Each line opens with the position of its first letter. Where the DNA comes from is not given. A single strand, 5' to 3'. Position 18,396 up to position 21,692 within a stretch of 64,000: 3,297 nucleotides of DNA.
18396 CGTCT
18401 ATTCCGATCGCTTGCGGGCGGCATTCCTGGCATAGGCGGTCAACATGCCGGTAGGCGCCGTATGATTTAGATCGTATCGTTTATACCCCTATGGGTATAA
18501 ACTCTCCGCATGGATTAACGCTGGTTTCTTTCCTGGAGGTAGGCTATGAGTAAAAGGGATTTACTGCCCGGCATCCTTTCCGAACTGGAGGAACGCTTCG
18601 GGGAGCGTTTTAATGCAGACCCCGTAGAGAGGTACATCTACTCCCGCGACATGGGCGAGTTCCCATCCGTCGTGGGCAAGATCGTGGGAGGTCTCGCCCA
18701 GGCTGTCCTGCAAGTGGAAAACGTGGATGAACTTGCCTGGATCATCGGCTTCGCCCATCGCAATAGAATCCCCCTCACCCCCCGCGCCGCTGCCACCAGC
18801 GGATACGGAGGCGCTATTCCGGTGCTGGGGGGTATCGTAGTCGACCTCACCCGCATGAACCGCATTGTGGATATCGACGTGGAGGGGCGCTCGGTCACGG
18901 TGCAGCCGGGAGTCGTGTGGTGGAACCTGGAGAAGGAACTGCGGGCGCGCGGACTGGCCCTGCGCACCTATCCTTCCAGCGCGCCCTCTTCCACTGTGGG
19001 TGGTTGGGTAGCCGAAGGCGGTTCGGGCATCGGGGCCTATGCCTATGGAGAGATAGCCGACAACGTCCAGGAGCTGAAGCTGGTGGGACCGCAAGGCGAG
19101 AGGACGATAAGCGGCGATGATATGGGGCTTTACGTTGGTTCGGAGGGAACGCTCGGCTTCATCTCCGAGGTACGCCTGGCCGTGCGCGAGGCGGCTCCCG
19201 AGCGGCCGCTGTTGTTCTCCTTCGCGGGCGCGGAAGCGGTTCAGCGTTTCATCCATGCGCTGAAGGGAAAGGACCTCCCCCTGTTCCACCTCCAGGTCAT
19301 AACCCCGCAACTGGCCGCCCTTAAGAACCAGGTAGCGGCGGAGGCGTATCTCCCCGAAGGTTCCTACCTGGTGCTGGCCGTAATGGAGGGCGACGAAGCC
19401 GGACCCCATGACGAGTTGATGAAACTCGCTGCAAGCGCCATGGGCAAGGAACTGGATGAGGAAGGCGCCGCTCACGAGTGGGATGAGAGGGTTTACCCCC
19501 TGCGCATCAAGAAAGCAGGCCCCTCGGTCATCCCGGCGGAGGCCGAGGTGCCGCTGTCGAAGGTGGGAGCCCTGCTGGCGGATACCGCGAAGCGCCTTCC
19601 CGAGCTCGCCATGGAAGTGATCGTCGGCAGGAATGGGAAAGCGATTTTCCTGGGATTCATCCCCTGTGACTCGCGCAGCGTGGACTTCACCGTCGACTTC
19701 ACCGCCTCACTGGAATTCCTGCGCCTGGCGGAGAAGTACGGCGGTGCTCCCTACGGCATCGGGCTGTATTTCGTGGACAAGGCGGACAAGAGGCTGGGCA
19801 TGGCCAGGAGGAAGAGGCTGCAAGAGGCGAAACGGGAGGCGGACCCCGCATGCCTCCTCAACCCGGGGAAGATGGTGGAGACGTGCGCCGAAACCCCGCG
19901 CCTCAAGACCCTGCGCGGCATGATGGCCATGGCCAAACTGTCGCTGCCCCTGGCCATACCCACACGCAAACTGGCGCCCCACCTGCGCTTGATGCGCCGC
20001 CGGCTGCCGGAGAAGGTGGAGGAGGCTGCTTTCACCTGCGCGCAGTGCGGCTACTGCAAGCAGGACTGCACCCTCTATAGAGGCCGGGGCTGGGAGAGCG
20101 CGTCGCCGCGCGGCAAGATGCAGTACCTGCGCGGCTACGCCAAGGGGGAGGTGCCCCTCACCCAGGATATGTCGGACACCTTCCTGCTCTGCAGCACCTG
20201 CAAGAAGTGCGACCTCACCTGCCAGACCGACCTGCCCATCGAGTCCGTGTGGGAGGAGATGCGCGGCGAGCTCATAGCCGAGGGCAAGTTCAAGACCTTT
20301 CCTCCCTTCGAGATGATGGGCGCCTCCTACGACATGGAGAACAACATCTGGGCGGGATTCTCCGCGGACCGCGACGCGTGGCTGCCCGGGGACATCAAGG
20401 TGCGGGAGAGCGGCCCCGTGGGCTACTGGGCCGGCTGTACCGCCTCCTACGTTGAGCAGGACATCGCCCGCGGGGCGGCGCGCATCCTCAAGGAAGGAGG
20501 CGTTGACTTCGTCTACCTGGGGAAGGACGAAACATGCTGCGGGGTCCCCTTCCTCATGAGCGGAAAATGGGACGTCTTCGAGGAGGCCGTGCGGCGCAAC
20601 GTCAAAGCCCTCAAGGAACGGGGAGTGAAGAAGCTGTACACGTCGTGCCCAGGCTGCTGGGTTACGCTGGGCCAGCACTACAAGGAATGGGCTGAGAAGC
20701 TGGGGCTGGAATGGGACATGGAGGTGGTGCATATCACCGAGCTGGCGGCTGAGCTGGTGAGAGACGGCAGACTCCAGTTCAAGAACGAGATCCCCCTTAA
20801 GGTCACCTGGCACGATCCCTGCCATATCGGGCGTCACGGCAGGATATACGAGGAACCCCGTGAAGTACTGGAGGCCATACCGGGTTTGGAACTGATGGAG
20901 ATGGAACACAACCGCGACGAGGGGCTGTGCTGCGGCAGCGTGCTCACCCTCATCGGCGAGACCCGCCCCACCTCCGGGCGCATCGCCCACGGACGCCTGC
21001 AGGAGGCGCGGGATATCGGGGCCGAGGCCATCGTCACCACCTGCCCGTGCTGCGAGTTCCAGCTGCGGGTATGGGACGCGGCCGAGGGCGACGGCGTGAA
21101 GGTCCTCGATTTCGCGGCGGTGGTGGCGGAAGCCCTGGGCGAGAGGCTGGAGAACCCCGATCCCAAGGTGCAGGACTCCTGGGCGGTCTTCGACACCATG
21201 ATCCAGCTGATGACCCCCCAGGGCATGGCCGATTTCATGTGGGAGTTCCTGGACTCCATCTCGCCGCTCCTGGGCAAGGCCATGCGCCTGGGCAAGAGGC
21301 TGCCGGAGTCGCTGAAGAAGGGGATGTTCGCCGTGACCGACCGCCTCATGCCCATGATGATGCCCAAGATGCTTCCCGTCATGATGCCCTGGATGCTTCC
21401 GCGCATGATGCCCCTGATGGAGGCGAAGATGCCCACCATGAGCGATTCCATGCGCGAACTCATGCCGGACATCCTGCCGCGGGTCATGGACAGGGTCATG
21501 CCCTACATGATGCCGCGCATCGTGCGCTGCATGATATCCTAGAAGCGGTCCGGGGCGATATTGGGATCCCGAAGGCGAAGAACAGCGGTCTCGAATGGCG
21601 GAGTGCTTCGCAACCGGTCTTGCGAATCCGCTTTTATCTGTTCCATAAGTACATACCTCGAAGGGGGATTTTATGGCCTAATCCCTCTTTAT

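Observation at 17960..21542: CsoR-family repressor and a perfect operator control a giant FAD/Fe-S/CCG oxidoreductase rather than a copper exporter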

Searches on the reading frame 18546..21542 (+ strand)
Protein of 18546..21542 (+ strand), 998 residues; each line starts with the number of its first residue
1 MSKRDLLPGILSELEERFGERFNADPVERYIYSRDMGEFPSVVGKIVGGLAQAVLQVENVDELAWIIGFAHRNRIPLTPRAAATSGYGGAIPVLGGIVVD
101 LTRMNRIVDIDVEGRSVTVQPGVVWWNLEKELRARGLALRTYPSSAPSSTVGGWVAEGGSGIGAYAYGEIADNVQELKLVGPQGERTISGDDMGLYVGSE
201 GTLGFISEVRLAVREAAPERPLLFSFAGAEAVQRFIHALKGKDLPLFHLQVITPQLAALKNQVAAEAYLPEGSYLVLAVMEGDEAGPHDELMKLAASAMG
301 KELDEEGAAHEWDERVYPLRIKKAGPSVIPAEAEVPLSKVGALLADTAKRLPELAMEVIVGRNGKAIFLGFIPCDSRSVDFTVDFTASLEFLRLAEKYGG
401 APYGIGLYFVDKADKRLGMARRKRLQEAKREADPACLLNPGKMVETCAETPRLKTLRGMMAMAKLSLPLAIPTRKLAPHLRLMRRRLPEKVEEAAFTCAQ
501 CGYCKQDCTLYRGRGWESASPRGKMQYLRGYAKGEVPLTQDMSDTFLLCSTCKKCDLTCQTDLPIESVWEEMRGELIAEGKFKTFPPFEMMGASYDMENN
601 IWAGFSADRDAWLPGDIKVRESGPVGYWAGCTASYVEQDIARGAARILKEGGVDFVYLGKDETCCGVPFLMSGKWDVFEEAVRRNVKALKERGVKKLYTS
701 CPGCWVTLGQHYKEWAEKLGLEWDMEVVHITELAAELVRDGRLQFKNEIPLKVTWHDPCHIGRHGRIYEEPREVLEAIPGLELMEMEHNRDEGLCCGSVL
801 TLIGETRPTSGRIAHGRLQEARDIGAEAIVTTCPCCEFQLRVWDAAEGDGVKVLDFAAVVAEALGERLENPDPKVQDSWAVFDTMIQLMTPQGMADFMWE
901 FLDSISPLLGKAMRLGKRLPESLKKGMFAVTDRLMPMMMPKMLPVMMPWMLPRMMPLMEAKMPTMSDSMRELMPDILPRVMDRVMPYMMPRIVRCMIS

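Call 6: search_protein_families(library=pfam, proteins=[window:18546-21542:+], max_evalue=0.01)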
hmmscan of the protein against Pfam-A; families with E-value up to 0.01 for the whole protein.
window:18546-21542:+ (998 aa): 7 families
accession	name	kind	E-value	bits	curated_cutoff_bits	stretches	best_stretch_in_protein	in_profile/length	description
PF02754.22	CCG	-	3.3e-36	123.7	20.6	2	753-841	1-85/85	Cysteine-rich domain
PF01565.28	FAD_binding_4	-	3.4e-36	124.4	26.4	1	52-185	2-134/139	FAD binding domain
PF13534.11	Fer4_17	-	8.4e-08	33.1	22.2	1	498-563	2-60/61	4Fe-4S dicluster domain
PF02913.24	FAD-oxidase_C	-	1.6e-07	31.7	21.2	1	222-443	8-248/248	FAD linked oxidases, C-terminal domain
PF13183.11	Fer4_8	-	2.6e-07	31.5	27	1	497-562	4-67/68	4Fe-4S dicluster domain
PF19916.4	VMAP-M0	-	0.0025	18.7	25.9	0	850-909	15-74/104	vWA-MoxR associated protein middle region 0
PF13187.11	Fer4_9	-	0.0061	17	27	0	498-562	2-50/52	4Fe-4S dicluster domain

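Call 10: find_homologous_proteins(query=window:18546-21539:+, max_evalue=1e-20)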
Query window:18546-21539:+ (998 aa): 266 proteins with E <= 1e-20 among 8000 candidates; the best 120 are listed.
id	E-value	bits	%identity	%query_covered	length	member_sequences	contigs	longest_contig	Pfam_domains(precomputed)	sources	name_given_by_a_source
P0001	0.0e+0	2099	89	100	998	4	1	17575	PF01565.29,PF13534.12,PF02754.22,PF02913.25,PF13183.12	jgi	jgi:Fe-S oxidoreductase/FAD/FMN-containing dehydrogenase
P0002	0.0e+0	2018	85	100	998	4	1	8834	PF01565.29,PF13534.12,PF02754.22,PF02913.25,PF13183.12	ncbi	-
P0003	0.0e+0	1999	84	100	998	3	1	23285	PF01565.29,PF13534.12,PF02754.22,PF02913.25,PF13183.12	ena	-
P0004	0.0e+0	1897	79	100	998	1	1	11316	PF01565.29,PF13534.12,PF02754.22,PF02913.25,PF13183.12,PF13187.12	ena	-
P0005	0.0e+0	1896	80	100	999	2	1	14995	PF01565.29,PF13534.12,PF02754.22,PF02913.25,PF13183.12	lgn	-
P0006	0.0e+0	1891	79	100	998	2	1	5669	PF01565.29,PF13534.12,PF02754.22,PF13183.12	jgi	jgi:Fe-S oxidoreductase/FAD/FMN-containing dehydrogenase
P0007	0.0e+0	1880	79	100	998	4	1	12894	PF01565.29,PF13534.12,PF02754.22,PF02913.25,PF13183.12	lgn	-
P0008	0.0e+0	1859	78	100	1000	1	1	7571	PF01565.29,PF13534.12,PF02754.22,PF02913.25,PF13183.12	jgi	jgi:Fe-S oxidoreductase/FAD/FMN-containing dehydrogenase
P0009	0.0e+0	1801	76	100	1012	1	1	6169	PF01565.29,PF13534.12,PF02754.22,PF02913.25,PF13183.12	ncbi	-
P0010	0.0e+0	1800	76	99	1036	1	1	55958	PF01565.29,PF13534.12,PF02754.22,PF02913.25,PF13183.12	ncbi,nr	ncbi:MAG: FAD-binding oxidoreductase [Actinobacteria bacterium]|nr:FAD-binding oxidoreductase [Actin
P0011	0.0e+0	1788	76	99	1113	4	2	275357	PF01565.29,PF13534.12,PF02754.22,PF02913.25,PF13183.12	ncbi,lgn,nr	ncbi:MAG: FAD-binding oxidoreductase [Actinobacteria bacterium]|nr:FAD-binding oxidoreductase [Actin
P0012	0.0e+0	1735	80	68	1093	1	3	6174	PF01565.29,PF13534.12,PF02754.22,PF02913.25,PF13183.12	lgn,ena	-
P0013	0.0e+0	1733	73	99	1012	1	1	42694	PF01565.29,PF13534.12,PF02754.22,PF02913.25,PF13183.12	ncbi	-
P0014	0.0e+0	1732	73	100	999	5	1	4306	PF01565.29,PF13534.12,PF02754.22,PF02913.25,PF13183.12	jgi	-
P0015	0.0e+0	1732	73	99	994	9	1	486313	PF01565.29,PF13534.12,PF02754.22,PF02913.25,PF13183.12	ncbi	-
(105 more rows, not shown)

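Call 13: find_related_loci(query=A1, collection=genome_contigs, flank=4000)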
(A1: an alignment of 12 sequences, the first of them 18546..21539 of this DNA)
Query A1 (998 aa) in genome_contigs; peptide patterns used: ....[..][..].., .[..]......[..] (x = any residue, [..] = any of these).
599 stretches matched a pattern (row limit reached: there are more); 587 encode a relative of the query (tblastn E <= 1e-3); the best 80 are kept; 80 distinct loci.
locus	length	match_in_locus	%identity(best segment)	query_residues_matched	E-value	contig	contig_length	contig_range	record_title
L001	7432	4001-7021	76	11-997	0e+0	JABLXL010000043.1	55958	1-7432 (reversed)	MAG: Actinomycetota bacterium isolate Ch49 contig43, whole genome shotgun sequence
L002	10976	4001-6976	72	4-997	0e+0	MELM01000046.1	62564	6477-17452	MAG: Candidatus Solincola sediminis RBG_16_scaffold_4853, whole genome shotgun sequence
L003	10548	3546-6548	47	1-996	0e+0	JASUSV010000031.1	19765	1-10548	MAG: Clostridia bacterium isolate DJKA97_NP-J24_bin.48 scaffold_761, whole genome shotgun sequence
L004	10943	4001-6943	45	13-993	0e+0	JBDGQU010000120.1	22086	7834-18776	MAG: Candidatus Bipolaricaulia bacterium isolate DAL-Ass_33_96C0R DAL-Ass_33_96C0R_120, whole genome shotgun sequence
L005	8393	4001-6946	46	13-994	0e+0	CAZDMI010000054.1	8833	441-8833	MAG TPA_asm: uncultured Thermotogae bacterium isolate ERP127260_co1_75 genome assembly, contig: NODE_3763_length_8833_co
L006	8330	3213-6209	43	12-992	0e+0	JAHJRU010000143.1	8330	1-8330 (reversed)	MAG: Chloroflexota bacterium isolate OS_PC_MetaG.mb.164 OS_PC_MetaG.mb.164_k141_452081, whole genome shotgun sequence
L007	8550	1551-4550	44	10-990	0e+0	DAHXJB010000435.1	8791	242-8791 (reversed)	MAG TPA_asm: Chloroflexota bacterium isolate clean1545 k141_934798, whole genome shotgun sequence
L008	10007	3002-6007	43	14-992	0e+0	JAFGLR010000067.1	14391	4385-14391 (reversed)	MAG: Dehalococcoidales bacterium isolate Zod_Metabat.409 k87_3362851, whole genome shotgun sequence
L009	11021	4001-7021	44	14-996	0e+0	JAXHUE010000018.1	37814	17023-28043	MAG: Chloroflexota bacterium isolate MAG43_tar_biofilm MAG43_18, whole genome shotgun sequence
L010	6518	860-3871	43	14-992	0e+0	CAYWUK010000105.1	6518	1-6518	MAG TPA_asm: uncultured Dehalococcoidaceae bacterium isolate binchicken_co178_187 genome assembly, contig: NODE_13820_le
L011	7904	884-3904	44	4-993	0e+0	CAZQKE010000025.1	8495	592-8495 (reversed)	MAG TPA_asm: uncultured Anaerolineaceae bacterium isolate binchicken_co219_462 genome assembly, contig: k141_465104, who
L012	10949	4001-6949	44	13-993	0e+0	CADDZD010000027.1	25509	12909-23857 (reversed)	Clostridia bacterium isolate 25 genome assembly, contig: NODE_1133_length_25509_cov_48.681467, whole genome shotgun sequ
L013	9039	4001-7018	44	4-993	0e+0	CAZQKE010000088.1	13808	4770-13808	MAG TPA_asm: uncultured Anaerolineaceae bacterium isolate binchicken_co219_462 genome assembly, contig: k141_1471796, wh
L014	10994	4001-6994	43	13-992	0e+0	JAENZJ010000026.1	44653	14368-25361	MAG: Thermincola ferriacetica isolate BM5_bin.4 BM5_bin4_NODE_275_length_44653_cov_8.101641, whole genome shotgun sequen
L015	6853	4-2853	44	45-994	0e+0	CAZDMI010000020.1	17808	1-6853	MAG TPA_asm: uncultured Thermotogae bacterium isolate ERP127260_co1_75 genome assembly, contig: NODE_1355_length_17808_c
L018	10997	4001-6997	41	13-992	0e+0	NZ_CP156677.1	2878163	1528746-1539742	Phosphitispora sp. TUW77 chromosome, complete genome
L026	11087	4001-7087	41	1-993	0e+0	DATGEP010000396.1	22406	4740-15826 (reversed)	MAG TPA_asm: Ktedonobacterales bacterium isolate SMAG_U9705 k141_337428, whole genome shotgun sequence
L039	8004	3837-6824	42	12-993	0e+0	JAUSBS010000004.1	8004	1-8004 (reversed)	MAG: Coriobacteriia bacterium isolate E6_metabat.bin.92 E6_k141_285821, whole genome shotgun sequence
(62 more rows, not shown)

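Call 24: search_protein_families(library=ncbifam, proteins=[window:18546-21539:+], max_evalue=0.001)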
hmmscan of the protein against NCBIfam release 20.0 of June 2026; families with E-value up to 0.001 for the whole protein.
window:18546-21539:+ (998 aa): 23 families
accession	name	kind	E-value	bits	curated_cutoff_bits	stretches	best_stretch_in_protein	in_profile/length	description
NF004898.0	PRK06259.1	equivalog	2.9e-44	151.5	385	1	540-862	179-486/488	fumarate reductase (CoM/CoB) subunit TfrB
NF045670.1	quin_L_LdhH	equivalog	1.4e-39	136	800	1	623-860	467-705/706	L-lactate dehydrogenase (quinone) large subunit LdhH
TIGR00387.1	glcD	equivalog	8.2e-32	110.5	567.9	1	58-442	5-413/413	glycolate oxidase subunit GlcD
NF008369.0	PRK11168.1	equivalog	5.2e-31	107.9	278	1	621-841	165-381/401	anaerobic glycerol-3-phosphate dehydrogenase subunit C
NF008408.0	PRK11230.1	equivalog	7.5e-22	77.5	897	1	56-231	61-246/499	glycolate oxidase subunit GlcD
TIGR03379.1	glycerol3P_GlpC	equivalog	2.5e-19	69.3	279.9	1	625-841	164-378/397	anaerobic glycerol-3-phosphate dehydrogenase subunit GlpC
NF049975.1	2HglutDHaseYdiJ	equivalog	5.2e-19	67.5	1350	1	51-187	52-190/1018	D-2-hydroxyglutarate dehydrogenase YdiJ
NF008434.0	PRK11274.1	equivalog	2.3e-18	66.3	333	2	629-841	174-389/409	glycolate oxidase subunit GlcF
NF045724.1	ferredox_TmcB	equivalog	1.2e-15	57.1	735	1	644-837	207-401/430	electron transfer complex ferredoxin TmcB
NF045663.1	diclust_near_Sec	equivalog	8.2e-15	53.9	530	1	542-837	348-615/759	pyridine nucleotide-disulfide oxidoreductase/dicluster-binding protein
NF045711.1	sulf_resp_HmcF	equivalog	2.9e-14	52.7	750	1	670-838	251-423/457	sulfate respiration complex iron-sulfur protein HmcF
NF041227.1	BagG_FevA2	exception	3e-11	42.6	850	1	57-204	52-195/455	bagremycin/ferroverdin biosynthesis FAD-dependent oxygenase BagG/FevA2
NF008439.0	PRK11282.1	equivalog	2e-10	40.1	284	1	59-246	7-203/358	glycolate oxidase subunit GlcE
NF045796.1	DsrK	equivalog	2.3e-10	39.7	400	1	690-802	258-374/453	sulfate reduction electron transfer complex DsrMKJOP subunit DsrK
NF053785.1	DcplphribOxDprE1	equivalog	1.3e-08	34.5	500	1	79-196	42-160/449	decaprenylphosphoryl-beta-D-ribose oxidase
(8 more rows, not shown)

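Call 25: search_solved_structures(query=window:18546-21539:+, max_evalue=0.001)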
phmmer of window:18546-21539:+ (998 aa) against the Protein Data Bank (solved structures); distinct sequences matched with E-value up to 0.001: 75 (the best 60 are shown).
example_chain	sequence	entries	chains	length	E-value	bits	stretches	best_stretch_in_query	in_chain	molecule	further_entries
9ojn_A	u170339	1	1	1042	3.4e-34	121.2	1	543-851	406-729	Iron-sulfur-binding reductase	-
6v42_A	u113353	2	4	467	4.3e-25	91.1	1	56-444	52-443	FAD/FMN-containing dehydrogenase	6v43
8jdb_A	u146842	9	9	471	4.7e-23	84.3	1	53-443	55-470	Probable D-lactate dehydrogenase, mitochondrial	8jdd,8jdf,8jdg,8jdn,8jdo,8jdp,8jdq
8jdc_A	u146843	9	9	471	8.2e-23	83.5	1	53-443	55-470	Probable D-lactate dehydrogenase, mitochondrial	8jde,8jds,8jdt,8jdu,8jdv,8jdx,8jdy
7qh2_C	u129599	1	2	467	6.9e-18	67.2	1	26-213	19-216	Lactate dehydrogenase (NAD(+),ferredoxin) subunit LctD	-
9qgz_A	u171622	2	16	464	3.7e-17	64.8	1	7-443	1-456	Glycolate oxidase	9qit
2uuu_A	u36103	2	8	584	1.8e-15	59.2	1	58-226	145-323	ALKYLDIHYDROXYACETONEPHOSPHATE SYNTHASE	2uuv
4bc7_A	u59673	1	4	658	8e-15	57.1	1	61-219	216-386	ALKYLDIHYDROXYACETONEPHOSPHATE SYNTHASE, PEROXISOMAL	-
4bby_A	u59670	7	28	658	8.1e-15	57.1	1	61-219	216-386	ALKYLDIHYDROXYACETONEPHOSPHATE SYNTHASE, PEROXISOMAL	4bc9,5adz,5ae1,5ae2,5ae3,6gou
4bca_A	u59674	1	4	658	8.1e-15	57.1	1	61-219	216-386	ALKYLDIHYDROXYACETONEPHOSPHATE SYNTHASE, PEROXISOMAL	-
6lpn_A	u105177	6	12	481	1.1e-12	50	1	47-311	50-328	D-2-hydroxyglutarate dehydrogenase, mitochondrial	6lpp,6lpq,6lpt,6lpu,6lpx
3pm9_A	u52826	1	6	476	4.6e-12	47.9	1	48-213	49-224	Putative oxidoreductase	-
1e0y_A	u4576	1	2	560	4.8e-12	47.9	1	50-169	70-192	VANILLYL-ALCOHOL OXIDASE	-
1dzn_A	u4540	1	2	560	4.8e-12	47.9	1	50-169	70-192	VANILLYL-ALCOHOL OXIDASE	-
1e8f_A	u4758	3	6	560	1.2e-11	46.5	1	50-169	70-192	VANILLYL-ALCOHOL OXIDASE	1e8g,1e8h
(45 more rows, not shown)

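Call 54: search_protein_families(library=pfam, proteins=[L018:7567-8583:+, L039:6891-7916:+, L014:7174-7527:+, L039:1105-3372:+, L018:1440-3680:-, L014:2630-3496:-, L014:1-1467:-], max_evalue=0.01)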
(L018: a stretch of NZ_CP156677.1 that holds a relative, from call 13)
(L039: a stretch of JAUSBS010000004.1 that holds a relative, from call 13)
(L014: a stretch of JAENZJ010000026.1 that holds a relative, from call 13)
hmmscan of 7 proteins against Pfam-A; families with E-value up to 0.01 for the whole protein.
L018:7567-8583:+ (339 aa): 3 families
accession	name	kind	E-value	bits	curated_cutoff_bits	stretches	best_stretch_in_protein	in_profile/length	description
PF01476.26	LysM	-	7.1e-11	42.3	20.9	1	288-333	1-42/43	LysM domain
PF01398.27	JAB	-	0.0032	17.7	22.5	0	11-116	5-111/117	JAB1/Mov34/MPN/PAD-1 ubiquitin protease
PF23472.1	LysM2_CERK1_LYK3_4_5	-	0.008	16.5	27.4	0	288-333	8-53/56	LYK3/4/5 LysM2 domain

L039:6891-7916:+ (342 aa): 1 family
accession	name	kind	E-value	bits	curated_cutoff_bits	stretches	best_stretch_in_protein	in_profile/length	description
PF10925.13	DUF2680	-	0.00057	20.4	25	1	260-296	17-53/57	Protein of unknown function (DUF2680)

L014:7174-7527:+ (118 aa): 0 families

L039:1105-3372:+ (756 aa): 6 families
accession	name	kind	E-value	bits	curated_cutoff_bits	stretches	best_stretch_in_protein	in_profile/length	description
PF02518.31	HATPase_c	-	7.1e-28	97.7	26.4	1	647-755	2-108/111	Histidine kinase-, DNA gyrase B-, and HSP90-like ATPase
PF00512.31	HisKA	-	9.6e-22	77.3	26.9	1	532-600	1-66/66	His Kinase A (phospho-acceptor) domain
PF08447.18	PAS_3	-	4.4e-21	75.4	25.6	1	372-460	3-89/89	PAS fold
PF00497.25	SBP_bac_3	-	2.1e-13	50.6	26.4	1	72-155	2-84/132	Bacterial extracellular solute-binding proteins, family 3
PF14598.12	PAS_11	-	0.00069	20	25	1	394-460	36-101/109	PAS domain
PF09084.16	NMT1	-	0.0011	19.4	20.5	1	159-229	76-148/216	NMT1/THI5 like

L018:1440-3680:- (747 aa): 4 families
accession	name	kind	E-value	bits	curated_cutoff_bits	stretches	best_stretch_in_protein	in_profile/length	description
PF00122.25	E1-E2_ATPase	-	2.4e-61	206.9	28.1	1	229-405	1-176/181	E1-E2 ATPase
PF00702.32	Hydrolase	-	3.7e-34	119.2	26.4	1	427-643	2-191/191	haloacid dehalogenase-like hydrolase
PF00403.32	HMA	-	1.8e-14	54.3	24.8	1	27-87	2-62/62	Heavy-metal-associated domain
PF08282.18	Hydrolase_3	-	3.1e-05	24.3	20.9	1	618-667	198-247/255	haloacid dehalogenase-like hydrolase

L014:2630-3496:- (289 aa): 1 family
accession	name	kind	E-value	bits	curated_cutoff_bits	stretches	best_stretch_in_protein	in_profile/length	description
PF03741.22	TerC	-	4.2e-45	154.1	27.8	1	44-243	3-175/178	Integral membrane protein TerC family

L014:1-1467:- (489 aa): 3 families
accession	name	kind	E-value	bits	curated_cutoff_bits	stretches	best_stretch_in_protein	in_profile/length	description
PF09818.15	ABC_ATPase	-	2.3e-131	437.4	23.2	1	175-454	5-283/283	P-loop domain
PF20446.3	ABC_N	-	8.4e-54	182.3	26.5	1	6-167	1-161/162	ATPase of the ABC class N-terminal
PF13476.12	AAA_23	-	0.0083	17.2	27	0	250-330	19-102/201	AAA domain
